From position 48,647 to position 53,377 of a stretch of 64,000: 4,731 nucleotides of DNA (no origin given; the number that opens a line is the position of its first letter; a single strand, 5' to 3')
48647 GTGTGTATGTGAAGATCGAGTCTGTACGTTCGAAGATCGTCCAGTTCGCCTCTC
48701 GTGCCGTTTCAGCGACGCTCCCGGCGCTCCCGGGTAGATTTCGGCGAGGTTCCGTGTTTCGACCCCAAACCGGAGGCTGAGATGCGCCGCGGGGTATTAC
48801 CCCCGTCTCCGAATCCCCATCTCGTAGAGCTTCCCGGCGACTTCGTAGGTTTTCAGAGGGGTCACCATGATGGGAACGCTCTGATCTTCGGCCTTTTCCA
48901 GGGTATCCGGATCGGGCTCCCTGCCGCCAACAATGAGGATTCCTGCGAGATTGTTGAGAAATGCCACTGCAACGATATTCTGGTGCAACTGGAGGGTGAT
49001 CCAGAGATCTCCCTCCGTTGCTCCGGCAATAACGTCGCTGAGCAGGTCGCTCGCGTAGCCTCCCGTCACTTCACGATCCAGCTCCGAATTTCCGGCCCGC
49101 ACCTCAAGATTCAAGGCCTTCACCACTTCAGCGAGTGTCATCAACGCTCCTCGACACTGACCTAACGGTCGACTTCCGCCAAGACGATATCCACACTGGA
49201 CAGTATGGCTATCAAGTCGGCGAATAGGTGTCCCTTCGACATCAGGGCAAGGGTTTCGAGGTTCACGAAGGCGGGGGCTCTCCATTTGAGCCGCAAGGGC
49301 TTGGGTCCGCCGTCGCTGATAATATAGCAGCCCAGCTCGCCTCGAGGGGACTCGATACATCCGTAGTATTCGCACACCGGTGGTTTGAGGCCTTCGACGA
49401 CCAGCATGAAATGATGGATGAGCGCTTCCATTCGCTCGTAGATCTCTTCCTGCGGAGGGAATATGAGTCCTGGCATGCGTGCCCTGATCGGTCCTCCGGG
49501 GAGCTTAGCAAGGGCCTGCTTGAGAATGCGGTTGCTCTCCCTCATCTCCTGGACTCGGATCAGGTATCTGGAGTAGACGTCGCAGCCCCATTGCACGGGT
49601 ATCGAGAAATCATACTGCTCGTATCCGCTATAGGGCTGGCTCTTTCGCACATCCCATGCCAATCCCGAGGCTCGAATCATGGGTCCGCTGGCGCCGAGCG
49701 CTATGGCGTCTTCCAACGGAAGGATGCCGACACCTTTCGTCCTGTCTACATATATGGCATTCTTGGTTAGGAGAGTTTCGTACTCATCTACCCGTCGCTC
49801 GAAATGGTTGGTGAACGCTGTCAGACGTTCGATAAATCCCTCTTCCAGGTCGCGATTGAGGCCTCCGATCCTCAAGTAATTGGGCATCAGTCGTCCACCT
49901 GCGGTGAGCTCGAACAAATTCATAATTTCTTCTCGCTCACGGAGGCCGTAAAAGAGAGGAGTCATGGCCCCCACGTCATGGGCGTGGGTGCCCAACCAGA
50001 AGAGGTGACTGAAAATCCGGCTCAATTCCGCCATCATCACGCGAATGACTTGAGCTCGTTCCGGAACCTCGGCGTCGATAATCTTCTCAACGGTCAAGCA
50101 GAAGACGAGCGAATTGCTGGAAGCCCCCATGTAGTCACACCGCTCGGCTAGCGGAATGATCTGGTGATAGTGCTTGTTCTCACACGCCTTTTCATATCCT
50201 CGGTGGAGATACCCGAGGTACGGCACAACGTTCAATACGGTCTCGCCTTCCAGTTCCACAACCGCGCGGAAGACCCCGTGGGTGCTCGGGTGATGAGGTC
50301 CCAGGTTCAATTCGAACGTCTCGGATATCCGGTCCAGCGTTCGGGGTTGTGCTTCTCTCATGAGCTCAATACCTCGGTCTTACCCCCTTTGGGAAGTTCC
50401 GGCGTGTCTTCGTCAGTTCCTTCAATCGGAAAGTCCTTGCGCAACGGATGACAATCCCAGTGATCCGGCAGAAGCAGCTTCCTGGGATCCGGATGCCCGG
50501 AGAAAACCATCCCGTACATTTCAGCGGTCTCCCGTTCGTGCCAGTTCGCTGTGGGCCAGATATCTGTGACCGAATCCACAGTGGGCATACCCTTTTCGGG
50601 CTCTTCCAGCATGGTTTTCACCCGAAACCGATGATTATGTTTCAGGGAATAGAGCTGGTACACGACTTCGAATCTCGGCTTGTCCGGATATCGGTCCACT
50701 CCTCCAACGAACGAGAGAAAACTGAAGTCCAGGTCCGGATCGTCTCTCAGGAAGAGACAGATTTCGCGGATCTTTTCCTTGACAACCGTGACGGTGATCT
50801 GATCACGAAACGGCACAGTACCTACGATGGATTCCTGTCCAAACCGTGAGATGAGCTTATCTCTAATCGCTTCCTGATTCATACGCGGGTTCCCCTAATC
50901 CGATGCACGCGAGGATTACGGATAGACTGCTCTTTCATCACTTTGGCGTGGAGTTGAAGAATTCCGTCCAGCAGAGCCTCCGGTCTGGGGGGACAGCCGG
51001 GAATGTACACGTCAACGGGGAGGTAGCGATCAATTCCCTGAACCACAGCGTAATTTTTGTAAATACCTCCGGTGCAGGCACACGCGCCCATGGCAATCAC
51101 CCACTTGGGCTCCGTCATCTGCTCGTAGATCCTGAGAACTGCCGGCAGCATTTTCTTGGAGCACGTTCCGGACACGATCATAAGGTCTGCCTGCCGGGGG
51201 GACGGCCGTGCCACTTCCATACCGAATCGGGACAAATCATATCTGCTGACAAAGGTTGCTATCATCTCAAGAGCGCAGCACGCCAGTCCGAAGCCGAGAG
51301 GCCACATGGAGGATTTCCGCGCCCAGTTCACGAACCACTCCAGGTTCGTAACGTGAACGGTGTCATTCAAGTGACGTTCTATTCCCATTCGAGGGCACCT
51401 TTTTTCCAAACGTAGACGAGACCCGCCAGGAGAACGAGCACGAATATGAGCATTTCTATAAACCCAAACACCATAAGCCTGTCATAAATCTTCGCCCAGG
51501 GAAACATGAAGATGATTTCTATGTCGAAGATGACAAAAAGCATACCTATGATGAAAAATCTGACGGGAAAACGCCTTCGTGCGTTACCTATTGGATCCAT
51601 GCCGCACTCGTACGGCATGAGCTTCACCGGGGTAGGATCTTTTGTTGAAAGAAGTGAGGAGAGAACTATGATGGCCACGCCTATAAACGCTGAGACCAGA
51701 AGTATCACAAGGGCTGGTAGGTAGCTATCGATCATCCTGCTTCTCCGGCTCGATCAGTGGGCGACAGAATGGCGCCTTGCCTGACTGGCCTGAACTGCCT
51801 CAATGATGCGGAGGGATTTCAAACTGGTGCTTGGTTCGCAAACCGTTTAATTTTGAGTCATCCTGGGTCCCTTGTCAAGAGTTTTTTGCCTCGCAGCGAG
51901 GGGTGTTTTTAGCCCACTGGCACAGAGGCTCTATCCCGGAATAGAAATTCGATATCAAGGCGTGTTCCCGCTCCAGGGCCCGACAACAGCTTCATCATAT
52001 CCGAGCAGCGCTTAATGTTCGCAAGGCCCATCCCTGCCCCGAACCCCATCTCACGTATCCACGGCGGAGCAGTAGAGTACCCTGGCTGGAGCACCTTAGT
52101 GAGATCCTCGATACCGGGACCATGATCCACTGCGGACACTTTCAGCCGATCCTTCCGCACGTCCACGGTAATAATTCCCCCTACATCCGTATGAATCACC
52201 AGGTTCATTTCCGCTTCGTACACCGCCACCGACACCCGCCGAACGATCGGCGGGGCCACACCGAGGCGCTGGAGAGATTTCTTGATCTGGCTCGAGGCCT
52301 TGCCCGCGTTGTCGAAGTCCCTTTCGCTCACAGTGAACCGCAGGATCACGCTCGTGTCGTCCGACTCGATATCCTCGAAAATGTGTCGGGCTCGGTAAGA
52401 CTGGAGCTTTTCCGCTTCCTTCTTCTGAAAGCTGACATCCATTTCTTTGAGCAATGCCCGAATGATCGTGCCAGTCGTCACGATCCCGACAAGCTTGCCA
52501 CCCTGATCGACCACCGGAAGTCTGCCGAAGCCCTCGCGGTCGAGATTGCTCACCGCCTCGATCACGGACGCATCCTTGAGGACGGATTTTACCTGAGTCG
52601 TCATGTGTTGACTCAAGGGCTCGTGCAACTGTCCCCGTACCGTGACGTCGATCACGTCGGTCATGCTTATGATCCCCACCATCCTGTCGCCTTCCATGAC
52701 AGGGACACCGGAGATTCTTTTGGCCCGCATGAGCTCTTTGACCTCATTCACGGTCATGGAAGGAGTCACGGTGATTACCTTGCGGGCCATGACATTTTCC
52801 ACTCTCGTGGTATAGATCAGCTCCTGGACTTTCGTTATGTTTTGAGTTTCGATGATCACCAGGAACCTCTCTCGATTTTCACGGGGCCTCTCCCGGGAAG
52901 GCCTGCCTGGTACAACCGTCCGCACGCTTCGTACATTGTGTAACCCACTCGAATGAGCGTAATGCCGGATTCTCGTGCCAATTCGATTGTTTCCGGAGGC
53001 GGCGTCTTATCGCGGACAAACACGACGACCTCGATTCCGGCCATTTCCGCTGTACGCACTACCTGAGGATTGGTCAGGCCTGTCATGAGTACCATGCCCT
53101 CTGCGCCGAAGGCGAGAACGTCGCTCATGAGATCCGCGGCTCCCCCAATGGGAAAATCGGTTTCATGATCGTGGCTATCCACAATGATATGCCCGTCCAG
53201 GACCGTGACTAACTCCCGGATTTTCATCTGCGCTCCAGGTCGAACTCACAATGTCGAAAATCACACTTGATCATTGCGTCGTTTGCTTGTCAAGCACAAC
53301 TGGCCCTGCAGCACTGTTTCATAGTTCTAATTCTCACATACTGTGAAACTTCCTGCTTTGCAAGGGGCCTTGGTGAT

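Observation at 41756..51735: Mosaic complex I operon: Hnd/bifurcating-hydrogenase-type N-module plus a kinase/phosphatase-like regulatory set inserted between nuoD and nuoH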

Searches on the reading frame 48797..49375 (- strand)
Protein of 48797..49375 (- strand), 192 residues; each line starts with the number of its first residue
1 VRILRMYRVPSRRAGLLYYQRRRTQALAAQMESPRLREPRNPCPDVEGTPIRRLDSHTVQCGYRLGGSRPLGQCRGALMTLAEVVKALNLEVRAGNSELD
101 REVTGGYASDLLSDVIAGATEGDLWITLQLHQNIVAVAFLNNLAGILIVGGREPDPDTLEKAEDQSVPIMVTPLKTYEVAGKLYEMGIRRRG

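Call 4: search_protein_families(library=pfam, proteins=[window:48797-49375:-], max_evalue=0.01)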
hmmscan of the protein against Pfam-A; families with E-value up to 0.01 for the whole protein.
window:48797-49375:- (192 aa): 2 families
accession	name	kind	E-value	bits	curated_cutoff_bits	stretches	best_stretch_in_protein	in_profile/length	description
PF07085.17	DRTGG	-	1.1e-08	35.2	25.2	1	83-185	1-104/105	DRTGG domain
PF02603.21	Hpr_kinase_N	-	0.0017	18.8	24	0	139-184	77-122/125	HPr Serine kinase N terminus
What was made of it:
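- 48797..49141 (-): DRTGG single-domain protein (114 aa), 20 bp after nuoD. Pfam DRTGG 1.1e-8 (call 4).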

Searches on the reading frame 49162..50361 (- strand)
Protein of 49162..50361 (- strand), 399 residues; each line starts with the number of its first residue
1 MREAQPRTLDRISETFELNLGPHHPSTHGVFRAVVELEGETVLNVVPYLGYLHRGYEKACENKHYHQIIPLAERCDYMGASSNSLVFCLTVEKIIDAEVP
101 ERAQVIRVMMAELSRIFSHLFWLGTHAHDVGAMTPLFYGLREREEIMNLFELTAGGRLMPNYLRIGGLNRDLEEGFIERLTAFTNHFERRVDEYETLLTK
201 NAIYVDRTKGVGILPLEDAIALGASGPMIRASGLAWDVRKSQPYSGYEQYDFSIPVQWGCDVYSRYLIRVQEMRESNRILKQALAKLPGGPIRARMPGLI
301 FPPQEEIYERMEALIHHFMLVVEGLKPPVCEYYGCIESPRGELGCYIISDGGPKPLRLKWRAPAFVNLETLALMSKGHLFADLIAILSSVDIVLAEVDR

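Call 4: search_protein_families(library=pfam, proteins=[window:49162-50361:-], max_evalue=0.01)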
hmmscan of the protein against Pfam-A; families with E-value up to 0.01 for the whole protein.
window:49162-50361:- (399 aa): 1 family
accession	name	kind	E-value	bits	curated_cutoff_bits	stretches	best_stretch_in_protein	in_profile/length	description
PF00346.24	Complex1_49kDa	-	1.2e-109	366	24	1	129-399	1-271/271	Respiratory-chain NADH dehydrogenase, 49 Kd subunit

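Call 36: search_protein_families(library=ncbifam, proteins=[window:49162-50361:-], max_evalue=0.001)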
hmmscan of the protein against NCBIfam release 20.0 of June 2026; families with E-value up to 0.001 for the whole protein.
window:49162-50361:- (399 aa): 7 families
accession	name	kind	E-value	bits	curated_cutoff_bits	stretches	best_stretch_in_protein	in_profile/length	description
TIGR01962.1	NuoD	equivalog_domain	7e-160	532.1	459.35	1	16-399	3-386/386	NADH dehydrogenase (quinone) subunit D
NF004739.1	PRK06075.1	equivalog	1.6e-151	504.4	360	1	17-399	2-384/384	NADH-quinone oxidoreductase subunit D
NF009808.0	PRK13292.1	equivalog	1.2e-135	453.3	1156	1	13-399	405-791/791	NADH-quinone oxidoreductase subunit B/C/D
NF008974.0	PRK12322.1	equivalog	2.6e-135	451.1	522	2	14-313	5-305/366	NADH-quinone oxidoreductase subunit D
NF008728.0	PRK11742.1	equivalog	2.1e-123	412.8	840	1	16-399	215-598/598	NADH-quinone oxidoreductase subunit C/D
NF005649.0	PRK07415.1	equivalog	7e-112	374.3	583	1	11-399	6-394/394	NAD(P)H-quinone oxidoreductase subunit H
NF040602.1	F420_dehyd_FpoD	exception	1.6e-94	317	600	1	18-399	10-372/372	F420H2 dehydrogenase subunit FpoD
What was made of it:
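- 49162..51735 (-): nuoA, nuoB, nuoC, nuoD: canonical complex I subunits (membrane-arm NuoA plus the quinone-module subunits NuoB, C and D). NuoD passes the NCBIfam equivalog TIGR01962, 532 bits against a cutoff of 459 (call 36).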

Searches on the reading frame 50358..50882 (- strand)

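Call 5: search_protein_families(library=pfam, proteins=[window:50358-50882:-], max_evalue=0.001)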
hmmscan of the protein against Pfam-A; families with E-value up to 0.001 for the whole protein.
window:50358-50882:- (174 aa): 1 family
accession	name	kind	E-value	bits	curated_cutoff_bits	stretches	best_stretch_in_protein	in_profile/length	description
PF00329.25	Complex1_30kDa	-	2.9e-45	154.3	22.5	1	31-156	1-123/124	Respiratory-chain NADH dehydrogenase, 30 Kd subunit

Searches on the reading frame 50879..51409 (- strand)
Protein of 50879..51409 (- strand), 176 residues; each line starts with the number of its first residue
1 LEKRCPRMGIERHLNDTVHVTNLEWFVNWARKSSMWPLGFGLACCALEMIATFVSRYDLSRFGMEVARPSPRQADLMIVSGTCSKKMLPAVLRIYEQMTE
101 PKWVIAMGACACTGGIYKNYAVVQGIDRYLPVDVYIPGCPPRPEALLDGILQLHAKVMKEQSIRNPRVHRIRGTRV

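Call 5: search_protein_families(library=pfam, proteins=[window:50879-51409:-], max_evalue=0.001)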
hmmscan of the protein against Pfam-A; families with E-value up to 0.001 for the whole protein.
window:50879-51409:- (176 aa): 1 family
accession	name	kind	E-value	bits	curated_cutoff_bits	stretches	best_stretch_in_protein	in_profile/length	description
PF01058.29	Oxidored_q6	-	2.1e-30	105.5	27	1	44-153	1-128/128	NADH ubiquinone oxidoreductase, 20 Kd subunit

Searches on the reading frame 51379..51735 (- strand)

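Call 5: search_protein_families(library=pfam, proteins=[window:51379-51735:-], max_evalue=0.001)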
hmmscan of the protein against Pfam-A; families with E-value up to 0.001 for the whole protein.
window:51379-51735:- (118 aa): 1 family
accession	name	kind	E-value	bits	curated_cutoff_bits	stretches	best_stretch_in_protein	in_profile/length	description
PF00507.24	Oxidored_q4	-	2.1e-38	130.9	23.3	1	20-117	2-99/99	NADH-ubiquinone/plastoquinone oxidoreductase, chain 3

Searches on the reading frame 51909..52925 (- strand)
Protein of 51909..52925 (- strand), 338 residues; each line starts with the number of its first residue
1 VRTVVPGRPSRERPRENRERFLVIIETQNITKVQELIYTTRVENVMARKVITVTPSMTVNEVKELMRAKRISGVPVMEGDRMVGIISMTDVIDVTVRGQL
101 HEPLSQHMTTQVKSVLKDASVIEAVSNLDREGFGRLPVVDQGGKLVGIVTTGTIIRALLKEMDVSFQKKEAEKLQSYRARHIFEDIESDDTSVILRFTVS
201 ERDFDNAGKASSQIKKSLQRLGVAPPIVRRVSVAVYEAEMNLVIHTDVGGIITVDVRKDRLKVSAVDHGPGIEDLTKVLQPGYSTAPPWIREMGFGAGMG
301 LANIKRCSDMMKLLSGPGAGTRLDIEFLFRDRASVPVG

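Call 4: search_protein_families(library=pfam, proteins=[window:51909-52925:-], max_evalue=0.01)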
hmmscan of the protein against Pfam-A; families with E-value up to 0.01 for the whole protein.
window:51909-52925:- (338 aa): 3 families
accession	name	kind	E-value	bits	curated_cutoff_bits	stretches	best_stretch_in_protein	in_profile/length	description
PF00571.33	CBS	-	2e-27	95.7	24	2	42-94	1-54/57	CBS domain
PF13581.12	HATPase_c_2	-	1.3e-07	32.2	27.4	1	206-323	7-123/127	Histidine kinase-like ATPase domain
PF02518.31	HATPase_c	-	1e-06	29.6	26.4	1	230-327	5-107/111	Histidine kinase-, DNA gyrase B-, and HSP90-like ATPase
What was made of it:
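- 51909..52859 (-): CBS-CBS-HATPase_c_2 protein (316 aa): nucleotide-sensing CBS pair fused to a SpoIIAB/RsbW-like ATP-binding domain. Pfam CBS 2e-27, HATPase_c_2 1.3e-7 (call 4).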

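Call 36: search_protein_families(library=ncbifam, proteins=[window:51909-52862:-], max_evalue=0.001)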
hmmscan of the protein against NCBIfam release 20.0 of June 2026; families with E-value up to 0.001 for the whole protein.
window:51909-52862:- (317 aa): 28 families (the best 25 are shown)
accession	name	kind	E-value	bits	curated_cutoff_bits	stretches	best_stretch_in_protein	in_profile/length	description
TIGR01302.1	IMP_dehydrog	equivalog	2.4e-14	53.1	481.5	1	12-137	73-200/450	IMP dehydrogenase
NF041552.1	TF_PrdR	equivalog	1.3e-13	50.2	795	1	19-147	6-135/577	sigma-54 dependent transcriptional regulator PrdR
NF053863.1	DS11_antiphage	equivalog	4.8e-13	48.9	260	1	18-131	72-186/305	CBS domain-containing anti-phage protein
NF011443.0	PRK14869.1-5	equivalog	1.8e-12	46.5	335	2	18-94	68-144/546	putative manganese-dependent inorganic diphosphatase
NF053603.1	HhpR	exception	6.7e-12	45.2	520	1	18-76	221-280/282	CBS domain-containing high hydrostatic pressure regulator HhpR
TIGR01925.2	spIIAB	equivalog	3e-11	43.4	135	1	207-305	35-133/137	anti-sigma F factor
NF041569.1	A-tRNAntase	equivalog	3.9e-11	41.9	1440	1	12-141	301-430/880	A-adding tRNA nucleotidyltransferase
NF011447.0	PRK14869.2-3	equivalog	1.2e-10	40.6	522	2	15-96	62-146/540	putative manganese-dependent inorganic diphosphatase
TIGR00400.1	mgtE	equivalog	3e-10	39.5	232.75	2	19-75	195-252/450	magnesium transporter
NF005869.0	PRK07807.1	equivalog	1.1e-09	37.8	549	1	8-140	78-207/479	GuaB1 family IMP dehydrogenase-related protein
TIGR01186.1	proV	subfamily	1.2e-09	37.7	326.6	1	6-138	232-358/363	betaine/proline/choline family ABC transporter ATP-binding protein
NF008141.0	PRK10892.1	equivalog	2.8e-09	36.7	505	1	16-73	268-325/328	arabinose-5-phosphate isomerase KdsD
NF011442.0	PRK14869.1-4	equivalog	3.1e-09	35.8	400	1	20-84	71-136/543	putative manganese-dependent inorganic diphosphatase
NF038279.1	TF_CBS_SpxR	exception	4.6e-09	35.5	600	1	31-189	202-346/427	CBS-HotDog domain-containing transcription factor SpxR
NF052358.1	GMPRedGuaB1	equivalog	6.6e-09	35.4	675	1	5-140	75-207/479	GMP reductase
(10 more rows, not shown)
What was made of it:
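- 51909..52859 (-): NCBIfam spIIAB 3e-11, below cutoff (call 36).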

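Call 62: search_solved_structures(query=window:51909-52862:-, max_evalue=0.0001)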
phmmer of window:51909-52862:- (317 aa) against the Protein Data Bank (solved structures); distinct sequences matched with E-value up to 0.0001: 51.
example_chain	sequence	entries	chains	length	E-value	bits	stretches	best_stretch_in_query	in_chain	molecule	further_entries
5g5r_A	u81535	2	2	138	6e-18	68.6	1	23-153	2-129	SITE-2 PROTEASE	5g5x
5awe_A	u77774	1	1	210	2.6e-15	60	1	8-73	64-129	Putative acetoin utilization protein, acetoin dehydrogenase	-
2yzq_A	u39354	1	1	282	3.8e-14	56.1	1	20-141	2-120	Putative uncharacterized protein PH1780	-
3kh5_A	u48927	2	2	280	1e-13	54.7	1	21-138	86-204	protein MJ1225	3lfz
2p9m_A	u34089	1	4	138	1.4e-13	54.3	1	18-139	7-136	Hypothetical protein MJ0922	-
3ddj_A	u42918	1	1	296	1.1e-12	51.3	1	82-142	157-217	CBS domain-containing protein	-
9zni_6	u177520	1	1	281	1.5e-12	50.9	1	21-144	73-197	CBS domain-containing protein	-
2ef7_A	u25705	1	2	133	5.7e-12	49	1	21-137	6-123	Hypothetical protein ST2348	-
2cu0_A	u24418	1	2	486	8.7e-12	48.4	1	11-135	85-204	Inosine-5'-monophosphate dehydrogenase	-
9s4w_A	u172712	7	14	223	3.8e-11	46.3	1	21-139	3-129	AcuB from Geobacillus stearothermophilus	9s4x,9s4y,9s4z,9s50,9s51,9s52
9l96_a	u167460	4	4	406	9.5e-11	45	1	13-78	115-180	CBS domain-containing protein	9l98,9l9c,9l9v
4gqv_A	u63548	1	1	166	1.9e-10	44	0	94-139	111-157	CBS domain-containing protein CBSX1, chloroplastic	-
4gqw_A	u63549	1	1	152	2.5e-10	43.6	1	29-139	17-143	CBS domain-containing protein CBSX1, chloroplastic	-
9znf_5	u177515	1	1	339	3.6e-10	43.1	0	21-137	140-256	CBS domain-containing protein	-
4fry_A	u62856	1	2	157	4.4e-10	42.8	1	17-78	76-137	Putative signal-transduction protein with CBS domains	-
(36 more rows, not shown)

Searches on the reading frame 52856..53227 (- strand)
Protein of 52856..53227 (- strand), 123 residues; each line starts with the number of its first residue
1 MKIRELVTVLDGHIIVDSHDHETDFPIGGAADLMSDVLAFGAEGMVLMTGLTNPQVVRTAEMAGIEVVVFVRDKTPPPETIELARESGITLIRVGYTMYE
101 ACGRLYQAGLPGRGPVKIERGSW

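Call 4: search_protein_families(library=pfam, proteins=[window:52856-53227:-], max_evalue=0.01)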
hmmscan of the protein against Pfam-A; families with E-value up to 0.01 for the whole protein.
window:52856-53227:- (123 aa): 1 family
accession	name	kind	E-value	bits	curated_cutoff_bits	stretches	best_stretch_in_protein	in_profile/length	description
PF07085.17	DRTGG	-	1.4e-05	25.3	25.2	1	5-107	1-104/105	DRTGG domain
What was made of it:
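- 52856..53227 (-): DRTGG single-domain protein, upstream copy (123 aa); first gene of the conserved block. Pfam DRTGG 1.4e-5 (call 4).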

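Call 36: search_protein_families(library=ncbifam, proteins=[window:52856-53227:-], max_evalue=0.001)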
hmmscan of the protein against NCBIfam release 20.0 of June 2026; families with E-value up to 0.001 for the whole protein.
window:52856-53227:- (123 aa): 1 family
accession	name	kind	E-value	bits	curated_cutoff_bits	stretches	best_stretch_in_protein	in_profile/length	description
NF011443.0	PRK14869.1-5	equivalog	0.00046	18.8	335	1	2-103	140-241/546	putative manganese-dependent inorganic diphosphatase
